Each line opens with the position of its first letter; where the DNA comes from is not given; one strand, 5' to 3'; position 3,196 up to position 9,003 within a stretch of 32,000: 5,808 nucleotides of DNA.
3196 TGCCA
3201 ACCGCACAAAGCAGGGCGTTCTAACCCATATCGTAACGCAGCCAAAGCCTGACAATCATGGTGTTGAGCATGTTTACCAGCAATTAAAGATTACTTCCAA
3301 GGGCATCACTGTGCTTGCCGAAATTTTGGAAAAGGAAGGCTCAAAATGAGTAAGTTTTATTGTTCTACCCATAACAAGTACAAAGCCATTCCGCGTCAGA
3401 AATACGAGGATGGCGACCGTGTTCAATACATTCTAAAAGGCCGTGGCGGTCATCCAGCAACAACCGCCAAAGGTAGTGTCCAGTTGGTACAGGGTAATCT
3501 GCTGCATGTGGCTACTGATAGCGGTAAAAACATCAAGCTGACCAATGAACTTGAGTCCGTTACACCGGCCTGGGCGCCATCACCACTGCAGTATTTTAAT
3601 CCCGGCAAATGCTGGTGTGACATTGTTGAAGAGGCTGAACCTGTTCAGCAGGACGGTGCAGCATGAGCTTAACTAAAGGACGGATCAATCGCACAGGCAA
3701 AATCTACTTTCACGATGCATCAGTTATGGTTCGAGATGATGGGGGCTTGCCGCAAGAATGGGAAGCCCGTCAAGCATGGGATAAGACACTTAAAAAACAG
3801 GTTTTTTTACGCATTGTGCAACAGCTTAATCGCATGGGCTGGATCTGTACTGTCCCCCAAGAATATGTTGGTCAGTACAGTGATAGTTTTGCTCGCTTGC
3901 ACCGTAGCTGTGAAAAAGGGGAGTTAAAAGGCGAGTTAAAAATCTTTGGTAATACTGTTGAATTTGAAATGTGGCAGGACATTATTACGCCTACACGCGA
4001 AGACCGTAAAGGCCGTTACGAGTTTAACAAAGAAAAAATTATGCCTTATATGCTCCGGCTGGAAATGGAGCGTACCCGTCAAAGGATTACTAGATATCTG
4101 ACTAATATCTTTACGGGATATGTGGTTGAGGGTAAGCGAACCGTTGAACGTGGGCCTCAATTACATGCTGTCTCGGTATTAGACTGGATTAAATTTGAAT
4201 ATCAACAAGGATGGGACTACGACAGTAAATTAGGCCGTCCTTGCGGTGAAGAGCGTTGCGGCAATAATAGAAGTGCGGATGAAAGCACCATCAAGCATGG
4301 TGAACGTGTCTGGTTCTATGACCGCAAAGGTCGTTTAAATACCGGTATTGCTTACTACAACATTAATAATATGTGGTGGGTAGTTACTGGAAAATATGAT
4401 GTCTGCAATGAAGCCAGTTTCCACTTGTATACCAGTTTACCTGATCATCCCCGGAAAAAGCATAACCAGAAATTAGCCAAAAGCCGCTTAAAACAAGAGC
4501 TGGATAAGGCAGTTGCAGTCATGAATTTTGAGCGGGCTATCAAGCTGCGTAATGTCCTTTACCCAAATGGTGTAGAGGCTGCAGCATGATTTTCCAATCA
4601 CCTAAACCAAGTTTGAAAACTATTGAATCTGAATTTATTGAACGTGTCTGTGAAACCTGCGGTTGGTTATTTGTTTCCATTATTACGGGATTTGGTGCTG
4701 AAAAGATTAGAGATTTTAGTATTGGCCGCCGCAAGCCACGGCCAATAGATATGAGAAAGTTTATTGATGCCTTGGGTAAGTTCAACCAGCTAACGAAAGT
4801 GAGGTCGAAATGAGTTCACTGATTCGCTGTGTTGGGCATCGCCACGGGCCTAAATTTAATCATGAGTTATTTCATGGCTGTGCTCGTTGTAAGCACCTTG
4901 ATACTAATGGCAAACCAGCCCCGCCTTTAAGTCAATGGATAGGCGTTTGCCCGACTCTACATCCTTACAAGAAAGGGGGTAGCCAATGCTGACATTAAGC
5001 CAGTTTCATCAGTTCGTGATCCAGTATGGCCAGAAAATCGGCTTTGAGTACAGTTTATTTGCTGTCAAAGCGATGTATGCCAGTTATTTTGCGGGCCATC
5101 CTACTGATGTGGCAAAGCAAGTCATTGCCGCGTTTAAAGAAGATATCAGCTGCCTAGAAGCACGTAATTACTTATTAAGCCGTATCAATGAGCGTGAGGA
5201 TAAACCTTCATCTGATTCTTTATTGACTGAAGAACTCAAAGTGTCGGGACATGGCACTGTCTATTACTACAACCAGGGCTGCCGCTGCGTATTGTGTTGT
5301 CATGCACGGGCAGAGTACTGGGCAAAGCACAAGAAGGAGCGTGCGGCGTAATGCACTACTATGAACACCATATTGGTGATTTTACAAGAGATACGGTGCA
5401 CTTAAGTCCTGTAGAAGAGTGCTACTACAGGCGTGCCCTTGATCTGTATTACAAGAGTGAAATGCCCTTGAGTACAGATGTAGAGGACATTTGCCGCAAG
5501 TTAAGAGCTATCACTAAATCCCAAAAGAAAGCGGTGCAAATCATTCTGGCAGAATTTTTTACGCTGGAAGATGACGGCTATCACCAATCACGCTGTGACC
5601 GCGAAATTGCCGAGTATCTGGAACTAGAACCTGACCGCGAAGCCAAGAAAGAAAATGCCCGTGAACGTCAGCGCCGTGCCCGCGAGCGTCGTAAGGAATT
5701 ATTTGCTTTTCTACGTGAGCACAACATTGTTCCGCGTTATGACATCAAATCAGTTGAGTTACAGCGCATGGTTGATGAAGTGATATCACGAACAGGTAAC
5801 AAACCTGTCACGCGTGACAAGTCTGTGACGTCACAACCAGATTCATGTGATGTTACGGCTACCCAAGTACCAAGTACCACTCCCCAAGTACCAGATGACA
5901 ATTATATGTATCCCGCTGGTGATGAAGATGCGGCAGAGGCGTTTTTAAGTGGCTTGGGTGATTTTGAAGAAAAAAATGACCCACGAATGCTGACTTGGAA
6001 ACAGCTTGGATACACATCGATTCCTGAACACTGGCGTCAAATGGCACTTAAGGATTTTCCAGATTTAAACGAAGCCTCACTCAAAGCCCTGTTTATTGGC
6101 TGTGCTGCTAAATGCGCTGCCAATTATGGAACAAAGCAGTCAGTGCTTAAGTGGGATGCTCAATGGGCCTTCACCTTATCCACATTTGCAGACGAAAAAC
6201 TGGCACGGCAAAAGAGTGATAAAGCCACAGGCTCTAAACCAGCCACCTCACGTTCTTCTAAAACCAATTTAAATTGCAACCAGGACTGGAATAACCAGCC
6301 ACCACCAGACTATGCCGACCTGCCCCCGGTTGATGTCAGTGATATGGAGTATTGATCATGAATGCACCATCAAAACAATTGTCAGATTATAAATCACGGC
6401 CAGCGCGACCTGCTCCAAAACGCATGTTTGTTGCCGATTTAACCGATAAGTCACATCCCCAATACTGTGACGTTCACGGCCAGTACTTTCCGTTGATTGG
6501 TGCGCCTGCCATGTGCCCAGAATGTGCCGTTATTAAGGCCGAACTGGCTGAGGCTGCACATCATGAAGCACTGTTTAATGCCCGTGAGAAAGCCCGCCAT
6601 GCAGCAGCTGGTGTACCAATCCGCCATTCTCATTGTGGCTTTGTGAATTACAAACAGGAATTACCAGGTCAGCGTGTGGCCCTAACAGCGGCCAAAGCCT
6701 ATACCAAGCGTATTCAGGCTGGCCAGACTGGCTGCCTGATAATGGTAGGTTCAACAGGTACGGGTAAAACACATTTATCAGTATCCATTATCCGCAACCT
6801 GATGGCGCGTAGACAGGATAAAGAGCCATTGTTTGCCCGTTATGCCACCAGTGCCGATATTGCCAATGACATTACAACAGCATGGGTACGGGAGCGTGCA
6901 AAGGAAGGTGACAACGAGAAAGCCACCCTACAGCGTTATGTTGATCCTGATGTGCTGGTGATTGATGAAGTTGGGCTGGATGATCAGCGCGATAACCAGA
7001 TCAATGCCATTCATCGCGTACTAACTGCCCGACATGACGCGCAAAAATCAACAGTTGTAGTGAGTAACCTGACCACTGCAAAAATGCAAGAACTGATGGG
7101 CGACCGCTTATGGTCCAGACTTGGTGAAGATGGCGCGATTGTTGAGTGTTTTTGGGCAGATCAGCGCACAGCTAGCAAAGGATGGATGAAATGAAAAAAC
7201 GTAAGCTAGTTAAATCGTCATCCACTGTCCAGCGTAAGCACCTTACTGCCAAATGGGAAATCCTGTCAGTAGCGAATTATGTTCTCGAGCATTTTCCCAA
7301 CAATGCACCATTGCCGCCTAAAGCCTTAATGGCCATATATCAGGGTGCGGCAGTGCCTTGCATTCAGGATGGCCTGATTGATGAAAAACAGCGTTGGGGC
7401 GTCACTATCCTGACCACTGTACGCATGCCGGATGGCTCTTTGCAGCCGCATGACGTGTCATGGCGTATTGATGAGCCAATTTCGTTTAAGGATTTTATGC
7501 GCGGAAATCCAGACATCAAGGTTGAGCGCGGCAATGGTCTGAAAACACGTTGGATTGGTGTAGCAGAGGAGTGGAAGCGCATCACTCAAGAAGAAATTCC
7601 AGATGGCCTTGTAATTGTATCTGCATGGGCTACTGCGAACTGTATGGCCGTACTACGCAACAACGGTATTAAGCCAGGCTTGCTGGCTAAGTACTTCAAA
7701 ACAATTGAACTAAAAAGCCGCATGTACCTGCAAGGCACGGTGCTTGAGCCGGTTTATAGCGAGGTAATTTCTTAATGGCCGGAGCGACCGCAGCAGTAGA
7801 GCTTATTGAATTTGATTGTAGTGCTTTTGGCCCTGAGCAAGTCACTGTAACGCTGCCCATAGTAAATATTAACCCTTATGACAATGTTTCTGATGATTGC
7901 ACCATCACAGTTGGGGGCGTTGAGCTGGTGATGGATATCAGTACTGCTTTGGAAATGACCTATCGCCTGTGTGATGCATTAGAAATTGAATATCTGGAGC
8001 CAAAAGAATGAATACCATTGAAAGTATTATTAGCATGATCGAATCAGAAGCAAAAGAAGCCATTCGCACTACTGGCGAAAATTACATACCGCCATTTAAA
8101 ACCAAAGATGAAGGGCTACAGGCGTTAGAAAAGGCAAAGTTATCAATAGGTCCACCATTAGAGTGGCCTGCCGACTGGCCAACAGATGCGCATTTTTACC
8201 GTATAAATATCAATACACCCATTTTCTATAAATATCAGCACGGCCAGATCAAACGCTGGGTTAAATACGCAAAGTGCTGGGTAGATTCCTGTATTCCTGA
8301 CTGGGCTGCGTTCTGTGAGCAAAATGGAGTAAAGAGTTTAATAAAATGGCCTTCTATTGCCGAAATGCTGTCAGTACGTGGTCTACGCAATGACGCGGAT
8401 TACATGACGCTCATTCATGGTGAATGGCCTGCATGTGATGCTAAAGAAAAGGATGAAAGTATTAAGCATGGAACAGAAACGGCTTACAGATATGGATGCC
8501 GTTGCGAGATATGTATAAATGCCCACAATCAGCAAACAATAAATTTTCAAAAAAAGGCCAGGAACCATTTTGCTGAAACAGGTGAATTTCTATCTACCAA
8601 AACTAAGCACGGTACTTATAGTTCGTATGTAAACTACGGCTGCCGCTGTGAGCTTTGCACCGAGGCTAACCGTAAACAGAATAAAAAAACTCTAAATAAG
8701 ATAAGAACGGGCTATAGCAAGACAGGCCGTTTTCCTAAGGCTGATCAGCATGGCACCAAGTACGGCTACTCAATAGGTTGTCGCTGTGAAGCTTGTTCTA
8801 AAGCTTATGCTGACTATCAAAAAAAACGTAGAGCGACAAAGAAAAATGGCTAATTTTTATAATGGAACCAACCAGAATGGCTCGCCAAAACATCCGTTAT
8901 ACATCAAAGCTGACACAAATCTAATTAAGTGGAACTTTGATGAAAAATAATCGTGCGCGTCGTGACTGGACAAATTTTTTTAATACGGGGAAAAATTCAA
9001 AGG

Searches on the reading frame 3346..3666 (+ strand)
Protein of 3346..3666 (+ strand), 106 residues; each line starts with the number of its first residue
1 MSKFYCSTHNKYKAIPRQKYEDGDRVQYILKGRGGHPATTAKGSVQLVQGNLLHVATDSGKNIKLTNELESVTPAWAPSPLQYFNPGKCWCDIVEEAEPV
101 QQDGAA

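Call 43: search_protein_families(library=phrogs, proteins=[window:3346-3666:+])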
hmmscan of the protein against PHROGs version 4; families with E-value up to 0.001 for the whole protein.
window:3346-3666:+ (106 aa): 1 family
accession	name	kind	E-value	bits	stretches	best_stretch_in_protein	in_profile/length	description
phrog_3728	-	unknown function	8.8e-12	46.4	1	1-95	1-94/96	-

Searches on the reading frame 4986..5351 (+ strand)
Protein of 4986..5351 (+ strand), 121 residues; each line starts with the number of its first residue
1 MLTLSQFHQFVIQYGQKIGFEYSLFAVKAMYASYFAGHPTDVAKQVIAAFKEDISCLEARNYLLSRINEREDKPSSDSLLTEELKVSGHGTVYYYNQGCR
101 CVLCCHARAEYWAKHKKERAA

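Call 44: search_protein_families(library=phrogs, proteins=[window:4986-5351:+])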
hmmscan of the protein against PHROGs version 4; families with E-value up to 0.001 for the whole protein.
window:4986-5351:+ (121 aa): 1 family
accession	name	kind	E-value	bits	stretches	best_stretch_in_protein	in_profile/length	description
phrog_23251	-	DNA, RNA and nucleotide metabolism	5e-05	24.2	1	83-117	92-126/142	HNH endonuclease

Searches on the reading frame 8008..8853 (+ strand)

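Call 17: search_protein_families(library=pfam, proteins=[window:8008-8853:+], max_evalue=0.01)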
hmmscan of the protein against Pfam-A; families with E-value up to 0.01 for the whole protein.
window:8008-8853:+ (281 aa): 0 families

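Call 44: search_protein_families(library=phrogs, proteins=[window:8008-8853:+])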
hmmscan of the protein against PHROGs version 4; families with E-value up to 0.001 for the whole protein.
window:8008-8853:+ (281 aa): 8 families
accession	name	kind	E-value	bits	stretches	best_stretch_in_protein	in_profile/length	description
phrog_28611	-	unknown function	1.1e-14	55.8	1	182-279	15-119/135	-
phrog_23251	-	DNA, RNA and nucleotide metabolism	8.9e-12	46.1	2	233-275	84-126/142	HNH endonuclease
phrog_4234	-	DNA, RNA and nucleotide metabolism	1.7e-10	41.7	1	186-231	78-123/130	HNH endonuclease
phrog_24671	-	integration and excision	2.5e-09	38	1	192-229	18-55/75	integrase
phrog_14857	-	DNA, RNA and nucleotide metabolism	3.7e-09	38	1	150-269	5-113/193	HTH DNA binding protein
phrog_7062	-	unknown function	1.2e-07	32.8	0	151-189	28-66/88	-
phrog_34332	-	unknown function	6.1e-05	24.3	0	199-228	49-78/84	-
phrog_38041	-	unknown function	0.00022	22.4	0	182-228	85-131/138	-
